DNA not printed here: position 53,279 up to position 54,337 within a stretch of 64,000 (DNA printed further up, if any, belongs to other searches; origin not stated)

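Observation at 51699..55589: Signalling cluster: two paralogous GAF-PP2C (SpoIIE-type) phosphatases bracketing a tandem ABM-domain protein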

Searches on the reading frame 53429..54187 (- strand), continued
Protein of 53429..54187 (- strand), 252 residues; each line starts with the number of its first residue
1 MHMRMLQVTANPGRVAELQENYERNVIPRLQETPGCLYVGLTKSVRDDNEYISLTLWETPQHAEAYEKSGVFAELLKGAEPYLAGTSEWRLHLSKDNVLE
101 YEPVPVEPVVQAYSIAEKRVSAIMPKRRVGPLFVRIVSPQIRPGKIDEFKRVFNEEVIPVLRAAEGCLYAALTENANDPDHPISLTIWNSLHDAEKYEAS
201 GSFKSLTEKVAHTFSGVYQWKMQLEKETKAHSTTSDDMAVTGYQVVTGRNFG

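Call 17: find_related_loci(query=A2, collection=genome_contigs, flank=10000)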
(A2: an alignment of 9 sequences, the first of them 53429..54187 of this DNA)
Query A2 (252 aa) in genome_contigs; peptide patterns used: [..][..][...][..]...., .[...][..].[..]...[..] (x = any residue, [..] = any of these).
89 stretches matched a pattern; 64 encode a relative of the query (tblastn E <= 1e-3); 64 distinct loci.
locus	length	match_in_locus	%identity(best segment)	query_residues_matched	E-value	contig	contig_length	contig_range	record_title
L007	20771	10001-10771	53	1-251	2e-90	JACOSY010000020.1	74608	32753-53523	MAG: Ignavibacteria bacterium isolate NC_groundwater_30_Pr7_B-0.1um_51_131 FFV18_Bp1_scaffold_294635, whole genome shotg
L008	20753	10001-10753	50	1-251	3e-89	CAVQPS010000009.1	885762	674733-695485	MAG: uncultured Ignavibacteriales bacterium isolate MFD01476.bin.1.135 genome assembly, contig: contig_39515, whole geno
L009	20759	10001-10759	50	1-252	5e-87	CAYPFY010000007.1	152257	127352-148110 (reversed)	MAG TPA_asm: uncultured Chlorobiaceae bacterium isolate binchicken_co185_251 genome assembly, contig: NODE_118_length_15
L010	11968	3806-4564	51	1-251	4e-84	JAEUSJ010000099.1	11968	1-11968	MAG: bacterium isolate new MAG-300 NODE_99_length_11968_cov_6.931208, whole genome shotgun sequence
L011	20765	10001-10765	52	1-251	3e-82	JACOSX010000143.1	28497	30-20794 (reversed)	MAG: Ignavibacteria bacterium isolate NC_groundwater_29_Pr7_B-0.1um_49_11 FFV18_Bp1_scaffold_669967, whole genome shotgu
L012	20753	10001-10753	50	1-251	1e-81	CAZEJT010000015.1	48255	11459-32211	MAG TPA_asm: uncultured Chlorobiaceae bacterium isolate SRP273308_co1_412 genome assembly, contig: NODE_723_length_48255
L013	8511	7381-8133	49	1-251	9e-82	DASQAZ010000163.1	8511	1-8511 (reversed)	MAG TPA_asm: Bacteroidota bacterium isolate SMAG_U11658 k141_1569607, whole genome shotgun sequence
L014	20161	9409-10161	46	1-251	6e-80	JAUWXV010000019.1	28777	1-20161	MAG: bacterium isolate CSMAG_2693 CSMAG_2693_k141_1226923_length_28777_cov_7.9946, whole genome shotgun sequence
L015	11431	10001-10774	46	1-252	3e-78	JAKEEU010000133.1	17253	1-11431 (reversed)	MAG: candidate division KSB1 bacterium isolate PMV_1_maxbin.001 PMV_1_maxbin.001.k101_555717, whole genome shotgun seque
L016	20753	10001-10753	45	1-251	7e-78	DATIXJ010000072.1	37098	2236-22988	MAG TPA_asm: Bacteroidota bacterium isolate SMAG_U15246 k141_4865438, whole genome shotgun sequence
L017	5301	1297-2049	47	1-251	8e-78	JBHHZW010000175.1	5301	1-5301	MAG: Bacteroidota bacterium isolate K_3_bin.67 NODE_7762_length_5301_cov_5.053374, whole genome shotgun sequence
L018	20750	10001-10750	48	1-251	1e-76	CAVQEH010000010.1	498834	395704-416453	MAG: uncultured Ignavibacteria bacterium isolate MFD02416.bin.1.320 genome assembly, contig: contig_73276, whole genome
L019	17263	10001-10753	47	1-251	1e-76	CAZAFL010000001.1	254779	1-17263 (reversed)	MAG TPA_asm: uncultured Chlorobiaceae bacterium isolate binchicken_co185_181 genome assembly, contig: NODE_45_length_254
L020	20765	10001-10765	47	1-251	3e-76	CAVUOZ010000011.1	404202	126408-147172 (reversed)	MAG: uncultured Ignavibacteria bacterium isolate MFD05942.bin.1.56 genome assembly, contig: contig_65439, whole genome s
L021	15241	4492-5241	47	1-251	2e-76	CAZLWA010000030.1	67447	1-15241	MAG TPA_asm: uncultured Bacteroidota bacterium isolate binchicken_co165_173 genome assembly, contig: k141_2279877, whole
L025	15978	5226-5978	46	1-252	2e-75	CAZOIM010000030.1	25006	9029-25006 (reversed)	MAG TPA_asm: uncultured Ignavibacteriaceae bacterium isolate binchicken_co241_296 genome assembly, contig: NODE_1842_len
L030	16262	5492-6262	45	1-251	1e-73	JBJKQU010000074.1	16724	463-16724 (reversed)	MAG: Candidatus Kryptoniota bacterium isolate Bin_42 S1Ck127_3078730_flag_0_multi_9.9946_len_16724, whole genome shotgun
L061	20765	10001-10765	38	1-251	2e-59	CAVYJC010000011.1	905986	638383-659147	MAG: uncultured Bacteroidetes bacterium isolate MFD05684.bin.1.294 genome assembly, contig: contig_6857, whole genome sh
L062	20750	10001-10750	40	1-251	3e-57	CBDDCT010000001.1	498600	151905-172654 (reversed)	MAG: Bryobacterales bacterium isolate 6159ff8d-e712-4e39-bf3f-79bf34294bcb genome assembly, contig: contig_1, whole geno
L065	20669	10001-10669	34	1-224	5e-43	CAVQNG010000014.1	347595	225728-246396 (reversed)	MAG: uncultured Acidobacteriota bacterium isolate MFD03804.bin.1.44 genome assembly, contig: contig_50695, whole genome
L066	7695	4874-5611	32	1-251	2e-40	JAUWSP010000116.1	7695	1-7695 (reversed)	MAG: Acidobacteriota bacterium isolate CSMAG_2557 CSMAG_2557_k127_1243183_length_7695_cov_114.0012, whole genome shotgun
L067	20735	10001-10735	30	1-251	3e-37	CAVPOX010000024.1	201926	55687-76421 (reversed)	MAG: uncultured Acidobacteriota bacterium isolate MFD09779.bin.2.66 genome assembly, contig: contig_68729, whole genome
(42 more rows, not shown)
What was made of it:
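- Most loci come from one broad lineage (Ignavibacteria, Kryptoniota and Bacteroidota MAGs), where gene order can be inherited (call 17).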

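Call 28: search_protein_families(library=pfam, proteins=[L018:9638-9970:+, L018:10774-11118:+, L012:9566-9973:+], max_evalue=0.01)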
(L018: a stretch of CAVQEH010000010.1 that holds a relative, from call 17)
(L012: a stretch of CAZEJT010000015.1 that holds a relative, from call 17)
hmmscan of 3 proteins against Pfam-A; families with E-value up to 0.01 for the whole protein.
L018:9638-9970:+ (110 aa): 2 families
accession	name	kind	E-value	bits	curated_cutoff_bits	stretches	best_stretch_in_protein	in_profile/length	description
PF01740.26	STAS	-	1.4e-17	63.8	22.6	1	2-105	3-106/106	STAS domain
PF13466.11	STAS_2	-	1.1e-09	38.7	29.2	1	13-90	2-77/80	STAS domain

L018:10774-11118:+ (114 aa): 0 families

L012:9566-9973:+ (135 aa): 0 families

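Call 40: search_protein_families(library=pfam, proteins=[L010:1948-3318:+, L010:4684-6321:+, L025:3381-5069:+, L025:6162-6995:+, L030:3623-5332:+, L030:6610-8043:+, L062:8385-9428:+, L065:9491-9985:+, L065:10806-11699:+, L065:11759-14221:+], max_evalue=0.001)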
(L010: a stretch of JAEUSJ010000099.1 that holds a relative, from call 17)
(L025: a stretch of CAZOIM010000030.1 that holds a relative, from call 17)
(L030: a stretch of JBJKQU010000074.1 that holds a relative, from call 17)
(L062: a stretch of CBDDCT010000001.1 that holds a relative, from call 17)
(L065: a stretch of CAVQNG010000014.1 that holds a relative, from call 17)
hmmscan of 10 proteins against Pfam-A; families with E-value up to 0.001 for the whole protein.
L010:1948-3318:+ (456 aa): 2 families
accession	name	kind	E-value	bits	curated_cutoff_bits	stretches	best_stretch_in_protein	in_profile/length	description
PF00557.29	Peptidase_M24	-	2.3e-45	155.3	23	1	228-428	3-208/208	Metallopeptidase family M24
PF05195.22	AMP_N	-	2.5e-17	63.2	24.6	1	43-154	1-120/121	Aminopeptidase P, N-terminal domain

L010:4684-6321:+ (545 aa): 1 family
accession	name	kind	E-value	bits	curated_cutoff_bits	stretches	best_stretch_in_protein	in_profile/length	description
PF05960.17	DUF885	-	2.1e-17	64.4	32.4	2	67-319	30-306/532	Bacterial protein of unknown function (DUF885)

L025:3381-5069:+ (562 aa): 1 family
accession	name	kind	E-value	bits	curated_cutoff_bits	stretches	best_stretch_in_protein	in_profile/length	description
PF10101.14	DUF2339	-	7.6e-18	65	33.6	2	83-450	1-375/659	Predicted membrane protein (DUF2339)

L025:6162-6995:+ (277 aa): 3 families
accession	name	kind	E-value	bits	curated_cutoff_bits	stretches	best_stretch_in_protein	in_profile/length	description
PF00106.31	adh_short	-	8.7e-37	126.9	26.6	1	9-207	1-187/195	short chain dehydrogenase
PF13561.12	adh_short_C2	-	4.5e-26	92.3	27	1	18-208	6-182/236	Enoyl-(Acyl carrier protein) reductase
PF08659.16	KR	-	2.2e-06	28.1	22.6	1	11-106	3-102/180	KR domain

L030:3623-5332:+ (569 aa): 2 families
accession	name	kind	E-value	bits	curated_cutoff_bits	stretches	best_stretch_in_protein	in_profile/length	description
PF01565.28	FAD_binding_4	-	2.8e-13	50.2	26.4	0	16-52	4-39/139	FAD binding domain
PF04030.19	ALO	-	5.1e-11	43.2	23.1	1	425-564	129-258/258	D-arabinono-1,4-lactone oxidase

L030:6610-8043:+ (477 aa): 6 families
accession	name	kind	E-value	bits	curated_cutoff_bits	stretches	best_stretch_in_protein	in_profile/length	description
PF00578.27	AhpC-TSA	-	9.4e-22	77.7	26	1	338-458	1-123/124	AhpC/TSA family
PF08534.16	Redoxin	-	3.7e-18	66.2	26.6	1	338-460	2-132/148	Redoxin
PF13905.12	Thioredoxin_8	-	1.8e-14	54.2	27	1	362-456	1-94/94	Thioredoxin-like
PF00085.26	Thioredoxin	-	6.8e-06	26.5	23.5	1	363-402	19-57/103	Thioredoxin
PF00255.25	GSHPx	-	8e-06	25.8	27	1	344-412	3-70/108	Glutathione peroxidase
PF02630.20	SCO1-SenC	-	0.00079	19.8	22.8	0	344-431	3-94/134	SCO1/SenC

L062:8385-9428:+ (347 aa): 5 families
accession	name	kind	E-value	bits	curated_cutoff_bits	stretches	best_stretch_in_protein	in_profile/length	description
PF08240.17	ADH_N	-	3.6e-26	91.9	23.5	1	27-126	1-95/104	Alcohol dehydrogenase GroES-like domain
PF00107.32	ADH_zinc_N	-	7.9e-26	91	31.8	1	177-308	1-128/129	Zinc-binding dehydrogenase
PF16912.11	Glu_dehyd_C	-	4.1e-08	33.4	34.9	1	166-332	30-199/211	Glucose dehydrogenase C-terminus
PF02826.25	2-Hacid_dh_C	-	3.8e-06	26.8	25.1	1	166-232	35-103/178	D-isomer specific 2-hydroxyacid dehydrogenase, NAD binding domain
PF01262.27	AlaDh_PNT_C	-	0.00041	20.3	23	1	167-247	28-103/214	Alanine dehydrogenase/PNT, C-terminal domain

L065:9491-9985:+ (164 aa): 2 families
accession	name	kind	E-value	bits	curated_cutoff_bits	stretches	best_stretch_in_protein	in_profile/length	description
PF13581.12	HATPase_c_2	-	2.1e-28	99.3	27.4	1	44-163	5-127/127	Histidine kinase-like ATPase domain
PF02518.31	HATPase_c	-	1.1e-08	35.9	26.4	1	67-162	2-106/111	Histidine kinase-, DNA gyrase B-, and HSP90-like ATPase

L065:10806-11699:+ (297 aa): 1 family
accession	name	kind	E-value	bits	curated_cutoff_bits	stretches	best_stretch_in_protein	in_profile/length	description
PF00491.26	Arginase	-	1.3e-75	254.9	22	1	5-292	2-279/280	Arginase family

L065:11759-14221:+ (820 aa): 8 families
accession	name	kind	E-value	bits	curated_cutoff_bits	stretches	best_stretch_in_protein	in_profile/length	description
PF13426.13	PAS_9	-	4.2e-30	104.5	27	3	317-426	2-102/103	PAS domain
PF00989.32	PAS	-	3.4e-29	101.6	22.6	2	307-425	2-113/113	PAS fold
PF08448.16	PAS_4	-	9.9e-28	97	23.1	3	313-426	2-106/110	PAS fold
PF02518.31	HATPase_c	-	4e-23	82.4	26.4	1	558-678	2-109/111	Histidine kinase-, DNA gyrase B-, and HSP90-like ATPase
PF08447.18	PAS_3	-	1.3e-21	77.1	25.6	2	329-422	2-89/89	PAS fold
PF00072.30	Response_reg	-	3.2e-17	63.1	30.2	1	702-813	1-110/111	Response regulator receiver domain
PF13188.13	PAS_8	-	3.3e-11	43.1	21.8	1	306-363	1-55/65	PAS domain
PF00512.31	HisKA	-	1.1e-10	41.8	26.9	1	452-514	3-64/66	His Kinase A (phospho-acceptor) domain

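Call 41: predict_structure(alignment_id=A1)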
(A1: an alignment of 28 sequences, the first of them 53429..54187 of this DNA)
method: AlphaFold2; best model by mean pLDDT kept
length: 252 residues; sequences in the alignment: 28
mean_pLDDT: 81.0   pTM: 0.74
mean pLDDT of the five models: 81.0, 78.2, 73.9, 68.5, 68.4
residues with pLDDT >= 90: 87; 70-90: 109; 50-70: 43; < 50: 13
segments of 3 or more residues with pLDDT < 50: 228-236
pLDDT, mean of each block of 10 residues (from residue 1): 89 91 95 92 87 91 92 90 67 66 65 77 61 87 89 92 89 85 89 89 86 68 50 52 88 75
secondary structure, 60 per line:
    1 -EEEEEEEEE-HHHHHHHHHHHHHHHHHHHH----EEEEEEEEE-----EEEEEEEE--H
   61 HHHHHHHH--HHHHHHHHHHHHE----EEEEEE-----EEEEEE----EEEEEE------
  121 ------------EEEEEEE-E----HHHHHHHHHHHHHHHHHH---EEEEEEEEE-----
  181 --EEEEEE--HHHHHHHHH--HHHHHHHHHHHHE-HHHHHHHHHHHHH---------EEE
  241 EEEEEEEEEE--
elements in order: E2-10 H12-31 E36-44 E50-57 H60-68 H71-82 E88-93 E99-104 E109-114 E133-139 H146-163 E167-175 E183-188 H191-199 H202-213 H216-228 E238-250
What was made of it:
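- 53429..54187 (-): ABM2: a standalone tandem-ABM protein (252 aa). It has two ferredoxin-like halves, a C-terminal helix, a loop and a final strand. AF2 model with pLDDT 81 (call 41).
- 53477..53506 (-): Loop T228-D237 (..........). It contains the conserved T234-S235-D-D motif, the candidate phospho-acceptor. Residues 228-236 have pLDDT below 50 (call 41).
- On ABM / dimeric alpha-beta barrel family, PF03992: AF2 model with pLDDT 81 and pTM 0.74 (call 41).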

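Call 43: search_protein_families(library=pfam, proteins=[L066:4367-4861:+, L067:9492-9800:+, L065:7947-9323:-, L066:3143-4231:+, L066:2512-2856:+, L066:5746-6636:+, L062:9475-9780:+, L061:9312-9836:-, L061:10810-11928:-, L062:10881-13640:-], max_evalue=0.001)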
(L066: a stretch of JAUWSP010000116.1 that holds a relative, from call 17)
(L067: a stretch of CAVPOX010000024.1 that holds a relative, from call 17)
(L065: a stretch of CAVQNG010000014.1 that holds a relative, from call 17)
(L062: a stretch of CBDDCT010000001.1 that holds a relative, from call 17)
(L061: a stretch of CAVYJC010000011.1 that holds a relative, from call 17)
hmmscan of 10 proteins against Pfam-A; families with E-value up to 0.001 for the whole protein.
L066:4367-4861:+ (164 aa): 2 families
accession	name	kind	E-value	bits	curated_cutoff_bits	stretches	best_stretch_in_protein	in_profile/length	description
PF13581.12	HATPase_c_2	-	7.1e-29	100.8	27.4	1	44-163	5-127/127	Histidine kinase-like ATPase domain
PF02518.31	HATPase_c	-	3.4e-08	34.4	26.4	1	69-162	4-106/111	Histidine kinase-, DNA gyrase B-, and HSP90-like ATPase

L067:9492-9800:+ (102 aa): 0 families

L065:7947-9323:- (458 aa): 2 families
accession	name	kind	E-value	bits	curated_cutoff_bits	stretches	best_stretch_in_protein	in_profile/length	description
PF01979.26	Amidohydro_1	-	2.1e-30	106.6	25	1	91-454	2-342/345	Amidohydrolase family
PF07969.17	Amidohydro_3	-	2.9e-13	50.6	29.7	1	216-440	256-451/472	Amidohydrolase family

L066:3143-4231:+ (362 aa): 0 families

L066:2512-2856:+ (114 aa): 0 families

L066:5746-6636:+ (296 aa): 1 family
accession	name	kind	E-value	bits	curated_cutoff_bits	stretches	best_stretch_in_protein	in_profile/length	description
PF00491.26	Arginase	-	1.1e-76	258.4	22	1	4-291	2-279/280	Arginase family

L062:9475-9780:+ (101 aa): 0 families

L061:9312-9836:- (174 aa): 0 families

L061:10810-11928:- (372 aa): 0 families

L062:10881-13640:- (919 aa): 1 family
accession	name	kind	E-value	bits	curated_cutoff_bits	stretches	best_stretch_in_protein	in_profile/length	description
PF12228.14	DUF3604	-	1.8e-05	23.8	20.4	0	640-754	131-252/591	Protein of unknown function (DUF3604)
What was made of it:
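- The RsbW-like gene followed by ABM2 in Acidobacteriota mirrors the rsbW-sigB order (calls 40, 43).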

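Call 45: fold_search(model_id=the predicted structure, library=pdb)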
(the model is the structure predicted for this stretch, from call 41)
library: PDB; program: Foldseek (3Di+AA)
matches with E <= 10: 1318; with E <= 0.001: 96
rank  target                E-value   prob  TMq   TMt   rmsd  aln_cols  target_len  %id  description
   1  3mcs_A                1.3e-09  1.00  0.64  0.73   6.7       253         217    9  Crystal structure of Putative monooxygenase (FN1347) from FUSOBACTERIUM NUCLEATUM SUBSP. NUCLEATUM ATCC 25586 at 2.55  (released 2010-05-19)
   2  3f44                  1.7e-09  1.00  0.63  0.74   3.8       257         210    7  Crystal structure of putative monooxygenase (YP_193413.1) from Lactobacillus acidophilus NCFM at 1.55 A resolution (released 2008-11-18)
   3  5f9p_B                1.7e-09  1.00  0.57  0.60   5.2       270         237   13  Crystal structure study of anthrone oxidase-like protein (released 2016-12-14)
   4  3mcs_B                2.3e-09  1.00  0.65  0.74   6.7       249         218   10  Crystal structure of Putative monooxygenase (FN1347) from FUSOBACTERIUM NUCLEATUM SUBSP. NUCLEATUM ATCC 25586 at 2.55  (released 2010-05-19)
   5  5f9p_A                9.4e-09  1.00  0.53  0.54  12.5       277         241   12  Crystal structure study of anthrone oxidase-like protein (released 2016-12-14)
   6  3bxv                  1.0e-07  1.00  0.60  0.50   7.2       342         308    9  Crystal structure studies on sulfur oxygenase reductase from Acidianus tengchongensis (released 2009-01-20)
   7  9lmn_A                2.0e-07  1.00  0.34  0.24  18.3       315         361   13  Crystal structure of a polyketide ABM/SchA-like domain-containing protein WhiE-ORFI from Streptomyces coelicolor (released 2025-11-26)
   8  2cb2_A                5.2e-07  1.00  0.60  0.50   7.0       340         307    9  Sulfur Oxygenase Reductase from Acidianus Ambivalens (released 2006-02-24)
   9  6qne_A                5.8e-07  1.00  0.60  0.51   7.0       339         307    9  Y102G mutated sulfur oxygenase reductase from Acidianus ambivalens (released 2020-03-04)
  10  9kdp_B                5.8e-07  1.00  0.48  0.51   8.9       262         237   11  Crystal structure of monooxygenase PenE (released 2025-07-09)
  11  6qo0_A                5.8e-07  1.00  0.57  0.48   7.4       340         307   10  I47W mutated sulfur oxygenase reductase from Acidianus ambivaens (released 2020-03-04)
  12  9lmn_B                8.3e-07  1.00  0.35  0.25  11.5       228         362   15  Crystal structure of a polyketide ABM/SchA-like domain-containing protein WhiE-ORFI from Streptomyces coelicolor (released 2025-11-26)
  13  6qjc_A                9.3e-07  1.00  0.58  0.49   7.1       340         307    9  Dimethyl disulfide inhibited sulfur oxygenase reductase (released 2020-02-05)
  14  9kdp_A                1.2e-06  1.00  0.56  0.59   5.2       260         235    9  Crystal structure of monooxygenase PenE (released 2025-07-09)
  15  6qkm_A                1.4e-06  1.00  0.58  0.49   7.2       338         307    9  Diallyl trisulfide inhibited sulfur oxygenase reductase (released 2020-02-19)
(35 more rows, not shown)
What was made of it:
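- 53429..54187 (-): Foldseek matches tandem-ABM structures 3mcs/3f44 (call 45).
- On ABM / dimeric alpha-beta barrel family, PF03992: The top Foldseek hits are tandem-ABM structures (call 45).
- Closest known: Tandem-ABM. Same: The same two-domain ABM architecture (Foldseek E about 1e-9, TM 0.57-0.74, call 45).
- The fold matches tandem-ABM enzymes: putative monooxygenases 3mcs/3f44, anthrone-oxidase-like 5f9p, PenE and sulfur oxygenase reductase (call 45).
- Tried and rejected: Rejected (calls 41, 45).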

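Call 48: find_related_loci(query=A4, collection=metagenome_contigs, flank=6000)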
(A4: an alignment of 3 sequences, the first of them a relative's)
Query A4 (245 aa) in metagenome_contigs; peptide patterns used: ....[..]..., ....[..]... (x = any residue, [..] = any of these).
251 stretches matched a pattern; 41 encode a relative of the query (tblastn E <= 1e-3); 41 distinct loci.
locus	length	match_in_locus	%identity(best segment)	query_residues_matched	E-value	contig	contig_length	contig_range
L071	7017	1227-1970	98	1-245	1e-163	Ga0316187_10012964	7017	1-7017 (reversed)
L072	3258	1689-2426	80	1-245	8e-137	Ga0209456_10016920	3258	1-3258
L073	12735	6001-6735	73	1-245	5e-119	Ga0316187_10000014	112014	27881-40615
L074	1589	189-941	63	1-245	7e-111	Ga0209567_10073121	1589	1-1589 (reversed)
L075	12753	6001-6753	35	1-245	4e-52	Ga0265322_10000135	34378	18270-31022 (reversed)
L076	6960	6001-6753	36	1-245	6e-51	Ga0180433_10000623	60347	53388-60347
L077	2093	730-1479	32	1-245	3e-51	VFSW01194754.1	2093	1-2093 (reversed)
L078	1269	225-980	36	1-245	3e-53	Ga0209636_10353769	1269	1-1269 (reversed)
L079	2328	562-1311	32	1-245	4e-51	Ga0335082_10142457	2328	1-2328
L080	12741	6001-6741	33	1-242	3e-49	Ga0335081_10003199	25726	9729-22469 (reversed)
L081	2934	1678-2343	33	1-238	5e-48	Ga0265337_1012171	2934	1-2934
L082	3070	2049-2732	36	1-223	8e-48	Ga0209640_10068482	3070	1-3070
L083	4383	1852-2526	35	1-224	4e-47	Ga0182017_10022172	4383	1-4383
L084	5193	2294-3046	33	1-245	6e-47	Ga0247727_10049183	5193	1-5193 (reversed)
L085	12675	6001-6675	35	1-224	6e-47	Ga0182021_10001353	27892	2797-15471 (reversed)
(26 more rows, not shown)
